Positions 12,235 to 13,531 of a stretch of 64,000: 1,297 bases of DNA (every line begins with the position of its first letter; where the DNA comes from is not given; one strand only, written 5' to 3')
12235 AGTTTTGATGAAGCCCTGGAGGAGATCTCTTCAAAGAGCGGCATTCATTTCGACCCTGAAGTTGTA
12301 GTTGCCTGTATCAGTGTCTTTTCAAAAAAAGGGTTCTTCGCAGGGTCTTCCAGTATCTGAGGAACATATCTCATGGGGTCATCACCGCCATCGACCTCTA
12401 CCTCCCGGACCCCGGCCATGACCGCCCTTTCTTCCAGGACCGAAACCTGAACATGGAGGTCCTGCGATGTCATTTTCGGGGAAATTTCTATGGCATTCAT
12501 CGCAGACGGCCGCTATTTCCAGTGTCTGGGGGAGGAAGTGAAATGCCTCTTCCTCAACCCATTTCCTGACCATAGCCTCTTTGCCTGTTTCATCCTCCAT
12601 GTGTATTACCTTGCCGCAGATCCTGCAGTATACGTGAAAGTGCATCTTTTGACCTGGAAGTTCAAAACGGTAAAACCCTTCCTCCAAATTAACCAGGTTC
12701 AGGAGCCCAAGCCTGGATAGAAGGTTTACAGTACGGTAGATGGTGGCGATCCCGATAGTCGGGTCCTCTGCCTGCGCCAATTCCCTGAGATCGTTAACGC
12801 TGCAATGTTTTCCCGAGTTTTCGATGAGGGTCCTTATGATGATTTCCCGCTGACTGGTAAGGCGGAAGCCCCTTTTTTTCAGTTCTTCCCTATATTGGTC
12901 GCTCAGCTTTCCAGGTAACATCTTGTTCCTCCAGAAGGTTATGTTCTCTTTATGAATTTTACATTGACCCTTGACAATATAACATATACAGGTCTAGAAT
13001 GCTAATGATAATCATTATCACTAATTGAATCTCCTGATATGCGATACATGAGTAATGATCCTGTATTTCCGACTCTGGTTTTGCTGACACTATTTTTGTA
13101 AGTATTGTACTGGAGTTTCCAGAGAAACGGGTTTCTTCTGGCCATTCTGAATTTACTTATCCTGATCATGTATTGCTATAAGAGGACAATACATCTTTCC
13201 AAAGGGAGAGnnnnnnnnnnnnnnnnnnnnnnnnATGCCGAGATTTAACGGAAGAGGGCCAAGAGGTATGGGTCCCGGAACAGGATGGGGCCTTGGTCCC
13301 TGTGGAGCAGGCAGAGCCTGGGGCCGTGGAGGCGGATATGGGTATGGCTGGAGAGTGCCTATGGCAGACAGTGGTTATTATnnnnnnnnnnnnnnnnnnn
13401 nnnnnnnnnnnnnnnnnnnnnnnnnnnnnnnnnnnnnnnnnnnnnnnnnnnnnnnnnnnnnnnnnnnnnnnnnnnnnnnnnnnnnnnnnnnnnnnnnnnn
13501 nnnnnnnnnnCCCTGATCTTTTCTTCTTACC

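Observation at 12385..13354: The same Gly/Arg-rich, Cys-containing segment sits on the repressor tail, the DUF5320 N-terminus and a ferredoxin tail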

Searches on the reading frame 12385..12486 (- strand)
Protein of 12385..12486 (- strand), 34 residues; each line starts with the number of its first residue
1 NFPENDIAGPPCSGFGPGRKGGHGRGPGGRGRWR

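Call 6: search_protein_families(library=pfam, proteins=[window:12385-12486:-], max_evalue=10)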
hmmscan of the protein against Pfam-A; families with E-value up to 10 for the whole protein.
seq(34 aa): 0 families

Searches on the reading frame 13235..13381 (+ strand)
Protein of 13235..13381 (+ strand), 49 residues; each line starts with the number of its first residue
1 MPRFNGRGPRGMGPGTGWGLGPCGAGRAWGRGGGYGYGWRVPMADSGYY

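Call 6: search_protein_families(library=pfam, proteins=[window:13235-13381:+], max_evalue=10)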
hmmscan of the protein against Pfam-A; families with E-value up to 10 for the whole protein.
seq(49 aa): 1 family
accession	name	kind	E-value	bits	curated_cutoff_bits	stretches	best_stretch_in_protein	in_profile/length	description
PF17253.7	DUF5320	-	1.9e-05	26.2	27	1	1-39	1-39/99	Family of unknown function (DUF5320)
